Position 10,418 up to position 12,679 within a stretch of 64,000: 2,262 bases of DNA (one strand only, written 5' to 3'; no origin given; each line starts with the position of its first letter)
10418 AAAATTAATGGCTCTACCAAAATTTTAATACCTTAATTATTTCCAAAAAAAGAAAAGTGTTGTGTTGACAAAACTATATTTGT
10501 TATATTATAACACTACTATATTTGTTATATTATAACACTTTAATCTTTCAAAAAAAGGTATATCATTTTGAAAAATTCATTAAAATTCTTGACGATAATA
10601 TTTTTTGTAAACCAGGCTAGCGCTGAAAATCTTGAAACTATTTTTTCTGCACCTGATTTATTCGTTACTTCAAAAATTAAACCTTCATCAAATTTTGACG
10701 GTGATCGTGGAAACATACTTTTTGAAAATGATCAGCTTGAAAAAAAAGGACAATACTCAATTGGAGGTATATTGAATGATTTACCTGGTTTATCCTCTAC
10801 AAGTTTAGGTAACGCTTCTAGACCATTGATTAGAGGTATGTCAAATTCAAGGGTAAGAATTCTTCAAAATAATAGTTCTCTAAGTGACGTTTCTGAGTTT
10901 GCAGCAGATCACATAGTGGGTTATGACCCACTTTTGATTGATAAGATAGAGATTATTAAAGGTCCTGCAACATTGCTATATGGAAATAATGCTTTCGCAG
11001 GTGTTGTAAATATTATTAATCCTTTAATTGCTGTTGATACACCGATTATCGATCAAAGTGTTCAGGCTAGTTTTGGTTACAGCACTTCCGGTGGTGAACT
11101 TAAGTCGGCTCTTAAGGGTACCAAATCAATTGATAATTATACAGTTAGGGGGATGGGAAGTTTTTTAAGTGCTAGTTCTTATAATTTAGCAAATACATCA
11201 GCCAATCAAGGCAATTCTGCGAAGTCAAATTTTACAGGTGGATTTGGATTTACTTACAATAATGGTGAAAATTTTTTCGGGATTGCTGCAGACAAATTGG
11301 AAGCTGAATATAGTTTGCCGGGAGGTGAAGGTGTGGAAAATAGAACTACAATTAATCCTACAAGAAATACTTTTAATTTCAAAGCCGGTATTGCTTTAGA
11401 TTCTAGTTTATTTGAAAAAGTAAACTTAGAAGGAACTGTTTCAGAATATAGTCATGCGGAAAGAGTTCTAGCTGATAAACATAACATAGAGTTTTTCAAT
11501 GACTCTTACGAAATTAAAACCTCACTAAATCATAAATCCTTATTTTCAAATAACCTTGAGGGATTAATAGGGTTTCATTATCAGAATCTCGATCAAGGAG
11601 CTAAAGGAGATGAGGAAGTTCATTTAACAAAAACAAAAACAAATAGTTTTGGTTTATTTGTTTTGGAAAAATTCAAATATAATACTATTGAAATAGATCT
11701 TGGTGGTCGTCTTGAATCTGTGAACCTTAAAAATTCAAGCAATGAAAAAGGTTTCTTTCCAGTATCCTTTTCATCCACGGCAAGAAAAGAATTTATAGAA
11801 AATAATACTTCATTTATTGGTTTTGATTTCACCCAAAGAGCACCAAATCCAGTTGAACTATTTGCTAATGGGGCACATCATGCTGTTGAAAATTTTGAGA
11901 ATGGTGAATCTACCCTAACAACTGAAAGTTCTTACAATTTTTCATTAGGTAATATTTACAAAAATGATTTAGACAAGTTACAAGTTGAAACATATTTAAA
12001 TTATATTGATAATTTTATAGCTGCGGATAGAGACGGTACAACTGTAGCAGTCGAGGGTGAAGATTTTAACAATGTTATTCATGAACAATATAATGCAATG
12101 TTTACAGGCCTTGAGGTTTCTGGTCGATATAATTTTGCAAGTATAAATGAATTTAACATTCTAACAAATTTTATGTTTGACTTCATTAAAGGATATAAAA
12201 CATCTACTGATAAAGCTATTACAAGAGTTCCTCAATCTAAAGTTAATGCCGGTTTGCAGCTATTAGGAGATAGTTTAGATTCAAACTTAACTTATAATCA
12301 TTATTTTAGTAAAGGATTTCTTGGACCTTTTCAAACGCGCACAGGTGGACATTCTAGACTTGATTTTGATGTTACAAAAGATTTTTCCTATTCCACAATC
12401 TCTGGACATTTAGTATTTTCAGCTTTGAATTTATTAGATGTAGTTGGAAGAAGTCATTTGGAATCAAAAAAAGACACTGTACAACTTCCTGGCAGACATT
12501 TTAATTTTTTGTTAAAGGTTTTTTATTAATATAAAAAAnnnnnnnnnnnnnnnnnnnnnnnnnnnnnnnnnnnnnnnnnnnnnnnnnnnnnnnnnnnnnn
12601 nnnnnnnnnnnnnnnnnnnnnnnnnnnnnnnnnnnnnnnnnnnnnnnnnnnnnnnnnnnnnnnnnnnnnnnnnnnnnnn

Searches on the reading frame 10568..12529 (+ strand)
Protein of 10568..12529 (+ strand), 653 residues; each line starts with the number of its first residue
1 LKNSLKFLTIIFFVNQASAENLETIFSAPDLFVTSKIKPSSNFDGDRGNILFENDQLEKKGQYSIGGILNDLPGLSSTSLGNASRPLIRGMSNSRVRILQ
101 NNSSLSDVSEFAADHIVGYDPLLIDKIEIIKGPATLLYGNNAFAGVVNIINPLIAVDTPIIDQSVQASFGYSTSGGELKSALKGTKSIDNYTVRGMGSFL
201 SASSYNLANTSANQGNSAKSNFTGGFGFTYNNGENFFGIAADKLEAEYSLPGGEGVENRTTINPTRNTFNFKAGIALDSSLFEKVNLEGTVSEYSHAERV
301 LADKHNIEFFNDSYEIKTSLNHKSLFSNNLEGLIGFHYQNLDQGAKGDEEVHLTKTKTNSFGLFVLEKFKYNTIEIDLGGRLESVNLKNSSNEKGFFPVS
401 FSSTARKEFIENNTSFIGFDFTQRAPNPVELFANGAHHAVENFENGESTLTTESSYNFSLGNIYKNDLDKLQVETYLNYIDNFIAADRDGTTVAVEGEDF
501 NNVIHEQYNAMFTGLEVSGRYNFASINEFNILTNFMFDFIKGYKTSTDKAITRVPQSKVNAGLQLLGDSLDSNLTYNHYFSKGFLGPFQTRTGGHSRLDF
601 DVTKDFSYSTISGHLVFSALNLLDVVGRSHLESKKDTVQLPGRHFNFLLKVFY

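Call 5: search_protein_families(library=pfam, proteins=[window:10568-12529:+], max_evalue=0.01)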
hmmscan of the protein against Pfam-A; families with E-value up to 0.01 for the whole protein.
window:10568-12529:+ (653 aa): 1 family
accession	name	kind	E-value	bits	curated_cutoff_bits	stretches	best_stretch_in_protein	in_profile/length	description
PF07715.20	Plug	-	4.4e-16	59.8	23.9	1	54-146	14-107/107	TonB-dependent Receptor Plug Domain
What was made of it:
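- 10568..12529 (+): ZnuD-like TonB-dependent outer-membrane receptor (653 aa, TTG start). This is the regulated gene. Pfam Plug domain (call 5).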

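Call 9: search_protein_families(library=ncbifam, proteins=[window:10568-12529:+], max_evalue=0.01)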
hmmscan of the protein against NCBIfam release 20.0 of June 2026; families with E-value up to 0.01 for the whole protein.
window:10568-12529:+ (653 aa): 19 families
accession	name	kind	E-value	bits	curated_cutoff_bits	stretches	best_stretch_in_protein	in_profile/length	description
NF038289.1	Zn_piracy_ZnuD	exception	1.2e-60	206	950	2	262-645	306-677/685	zinc piracy TonB-dependent receptor ZnuD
TIGR01786.1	TonB-hemlactrns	subfamily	5.4e-22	77.9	323.75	2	51-150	27-132/719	TonB-dependent hemoglobin/transferrin/lactoferrin family receptor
TIGR01785.1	TonB-hemin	subfamily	5.8e-21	74.6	316.85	2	53-150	26-127/677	TonB-dependent heme/hemoglobin receptor family protein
TIGR01778.1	TonB-copper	equivalog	4.1e-13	49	472.45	2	66-290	18-236/637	TonB-dependent copper receptor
NF007926.1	PRK10641.1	equivalog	1.4e-10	40.4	836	1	55-582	54-548/617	TonB-dependent vitamin B12 receptor BtuB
TIGR01783.1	TonB-siderophor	subfamily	2.7e-10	39.5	223.5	1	51-150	8-106/649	TonB-dependent siderophore receptor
NF010038.0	PRK13513.1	equivalog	1.3e-08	33.8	942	1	54-151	61-164/659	ligand-gated channel protein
TIGR01779.1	TonB-B12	equivalog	1.6e-07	30.3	599.7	1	54-151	54-153/614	TonB-dependent vitamin B12 receptor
NF010010.0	PRK13483.1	equivalog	3.9e-07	28.5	927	1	54-151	59-162/660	ligand-gated channel protein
NF010048.1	PRK13524.1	subfamily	5.2e-07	28.5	493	1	123-151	147-175/744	FepA family TonB-dependent siderophore receptor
NF050067.1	TonBEntbctnRecCfrA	equivalog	2e-06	26.4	1200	1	124-151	130-157/698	TonB-dependent ferric enterobactin receptor CfrA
NF010011.0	PRK13484.1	equivalog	2.3e-06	26.2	1197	1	53-157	55-164/682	IreA family TonB-dependent siderophore receptor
NF007478.2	PRK10064.1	equivalog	2.4e-06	26.1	745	1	54-153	56-159/663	catecholate siderophore receptor CirA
NF010051.0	PRK13528.1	subfamily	1.2e-05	23.8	583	1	124-151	144-171/727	FepA family TonB-dependent siderophore receptor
NF053590.1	TonB_dep_TOL0244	equivalog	1.3e-05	24.1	645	1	124-244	112-224/604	TOL_0244 family TonB-dependent receptor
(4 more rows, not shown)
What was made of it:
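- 10568..12529 (+): Best NCBIfam hit is ZnuD, 206 bits, below the family cut-off of 950 (call 9).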

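Call 10: find_related_loci(query=window:10568-12529:+, collection=genome_contigs, flank=7000)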
Query window:10568-12529:+ (653 aa) in genome_contigs; peptide patterns used: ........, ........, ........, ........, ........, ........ (x = any residue, [..] = any of these).
486 stretches matched a pattern; 71 encode a relative of the query (tblastn E <= 1e-3); 71 distinct loci.
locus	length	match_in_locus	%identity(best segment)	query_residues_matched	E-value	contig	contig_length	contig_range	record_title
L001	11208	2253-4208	81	2-653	0e+0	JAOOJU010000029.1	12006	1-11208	Rickettsiales bacterium isolate AH-716-M15 AH-716-M15_NODE_29, whole genome shotgun sequence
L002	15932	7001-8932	80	10-653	0e+0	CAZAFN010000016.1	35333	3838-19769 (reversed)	MAG TPA_asm: uncultured Alphaproteobacteria bacterium isolate SRP077602_co3_226 genome assembly, contig: NODE_1215_lengt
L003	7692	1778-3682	72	19-653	0e+0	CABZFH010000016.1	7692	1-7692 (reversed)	MAG: uncultured Alphaproteobacteria bacterium isolate AG-337-E20 genome assembly, contig: AG-337-E20_NODE_16, whole geno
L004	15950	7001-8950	67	2-653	0e+0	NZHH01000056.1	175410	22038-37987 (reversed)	MAG: Rickettsiales bacterium isolate MED652 66794, whole genome shotgun sequence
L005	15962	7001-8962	64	1-653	0e+0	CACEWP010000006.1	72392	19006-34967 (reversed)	uncultured Alphaproteobacteria bacterium isolate AG-907-I19 genome assembly, contig: AG-907-I19_NODE_6, whole genome sho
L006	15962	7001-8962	65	1-653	0e+0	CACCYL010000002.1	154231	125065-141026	uncultured Alphaproteobacteria bacterium isolate AG-903-D15 genome assembly, contig: AG-903-D15_NODE_2, whole genome sho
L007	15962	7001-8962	65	1-653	0e+0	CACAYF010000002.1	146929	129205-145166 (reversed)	uncultured Alphaproteobacteria bacterium isolate AG-349-G20 genome assembly, contig: AG-349-G20_NODE_2, whole genome sho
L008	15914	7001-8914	66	17-653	0e+0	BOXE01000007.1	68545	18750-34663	MAG: Alphaproteobacteria bacterium CM1_5m.P40 DNA, sequence07, whole genome shotgun sequence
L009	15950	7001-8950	64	5-653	0e+0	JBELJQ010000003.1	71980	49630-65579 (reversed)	MAG: Pelagibacteraceae bacterium isolate REMEI136_ass_metaspades_bin.23 NODE_314_length_71980_cov_7.224651, whole genome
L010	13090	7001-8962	64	1-653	0e+0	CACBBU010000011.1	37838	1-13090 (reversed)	uncultured Alphaproteobacteria bacterium isolate AG-899-D02 genome assembly, contig: AG-899-D02_NODE_11, whole genome sh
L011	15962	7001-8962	63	1-653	0e+0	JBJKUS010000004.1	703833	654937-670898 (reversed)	MAG: Alphaproteobacteria bacterium isolate LRMED-289 Alphaproteobacteria-LRMED-289-C4, whole genome shotgun sequence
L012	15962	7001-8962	63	1-653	0e+0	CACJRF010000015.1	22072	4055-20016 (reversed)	MAG: uncultured Alphaproteobacteria bacterium isolate AG-915-O07 genome assembly, contig: AG-915-O07_NODE_15, whole geno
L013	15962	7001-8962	63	1-653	0e+0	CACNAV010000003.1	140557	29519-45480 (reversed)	MAG: uncultured Alphaproteobacteria bacterium isolate AG-892-K07 genome assembly, contig: AG-892-K07_NODE_3, whole genom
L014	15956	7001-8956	63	2-653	0e+0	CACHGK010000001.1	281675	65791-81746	uncultured Alphaproteobacteria bacterium isolate AG-911-L17 genome assembly, contig: AG-911-L17_NODE_1, whole genome sho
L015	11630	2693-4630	64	8-653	0e+0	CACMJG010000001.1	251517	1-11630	MAG: uncultured Alphaproteobacteria bacterium isolate AG-891-J16 genome assembly, contig: AG-891-J16_NODE_1, whole genom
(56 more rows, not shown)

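Call 16: find_related_loci(query=window:10568-12529:+, collection=metagenome_contigs, flank=3000)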
Query window:10568-12529:+ (653 aa) in metagenome_contigs; peptide patterns used: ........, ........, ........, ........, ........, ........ (x = any residue, [..] = any of these).
599 stretches matched a pattern (row limit reached: there are more); 86 encode a relative of the query (tblastn E <= 1e-3); the best 80 are kept; 80 distinct loci.
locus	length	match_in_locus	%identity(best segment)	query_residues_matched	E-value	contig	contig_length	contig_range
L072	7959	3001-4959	100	1-653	0e+0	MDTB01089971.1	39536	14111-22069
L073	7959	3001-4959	84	1-653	0e+0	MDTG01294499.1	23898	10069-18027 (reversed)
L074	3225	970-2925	81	2-653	0e+0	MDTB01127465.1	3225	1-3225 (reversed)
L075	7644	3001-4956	80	2-653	0e+0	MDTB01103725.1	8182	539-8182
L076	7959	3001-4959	76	1-653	0e+0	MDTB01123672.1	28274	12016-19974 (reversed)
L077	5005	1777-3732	76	2-653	0e+0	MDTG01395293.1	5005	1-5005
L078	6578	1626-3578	74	6-653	0e+0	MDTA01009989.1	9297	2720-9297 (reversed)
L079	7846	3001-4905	76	19-653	0e+0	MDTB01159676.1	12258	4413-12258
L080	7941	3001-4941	75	7-653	0e+0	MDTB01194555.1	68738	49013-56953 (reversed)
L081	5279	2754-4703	72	7-653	0e+0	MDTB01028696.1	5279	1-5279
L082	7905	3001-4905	72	19-653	0e+0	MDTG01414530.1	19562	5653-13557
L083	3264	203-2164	70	1-653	0e+0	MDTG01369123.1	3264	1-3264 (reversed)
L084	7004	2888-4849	69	1-653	0e+0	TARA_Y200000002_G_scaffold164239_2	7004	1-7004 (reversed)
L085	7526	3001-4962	69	1-653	0e+0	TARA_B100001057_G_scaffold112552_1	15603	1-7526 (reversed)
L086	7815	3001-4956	69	6-653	0e+0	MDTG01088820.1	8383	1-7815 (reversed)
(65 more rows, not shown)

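Call 73: search_solved_structures(query=window:10568-12529:+, max_evalue=0.00001)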
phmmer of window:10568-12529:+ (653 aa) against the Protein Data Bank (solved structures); distinct sequences matched with E-value up to 0.00001: 11.
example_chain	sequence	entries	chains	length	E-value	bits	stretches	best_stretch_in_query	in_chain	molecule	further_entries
4rdr_A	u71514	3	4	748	8.5e-29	104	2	51-252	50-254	ZnuD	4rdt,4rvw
2hdf_A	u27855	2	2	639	1.7e-07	33.6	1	51-166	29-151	Colicin I receptor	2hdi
9nn6_A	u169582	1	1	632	1.9e-07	33.5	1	51-166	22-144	Colicin I receptor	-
3m8b_A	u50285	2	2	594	1.6e-06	30.4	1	57-159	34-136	Vitamin B12 transporter btuB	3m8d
3rgn_A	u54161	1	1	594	1.7e-06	30.4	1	57-159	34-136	Vitamin B12 transporter BtuB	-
3rgm_A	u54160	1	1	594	1.7e-06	30.3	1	57-157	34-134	Vitamin B12 transporter BtuB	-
6fom_A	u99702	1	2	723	1.7e-06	30.3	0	69-147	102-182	Putative copper transport outer membrane porin OprC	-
1nqe_A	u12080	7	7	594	1.8e-06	30.3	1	57-159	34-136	Vitamin B12 receptor | Vitamin B12 transporter btuB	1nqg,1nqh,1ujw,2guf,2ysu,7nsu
2gsk_A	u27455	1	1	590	1.9e-06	30.2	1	57-159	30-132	Vitamin B12 transporter btuB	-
1nqf_A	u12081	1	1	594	2.4e-06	29.9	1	57-159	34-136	Vitamin B12 receptor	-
6z8y_A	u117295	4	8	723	8.3e-06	28.1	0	69-147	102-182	Putative copper transport outer membrane porin OprC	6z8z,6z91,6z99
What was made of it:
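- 10568..12529 (+): Best PDB relative is ZnuD 4RDR at 8.5e-29, against 1.7e-7 or worse for other receptors (call 73).
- On ZnuD-type zinc TonB-dependent receptor: ZnuD is the best NCBIfam hit (1.2e-60, call 9) and the best PDB hit (4RDR 8.5e-29, call 73).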
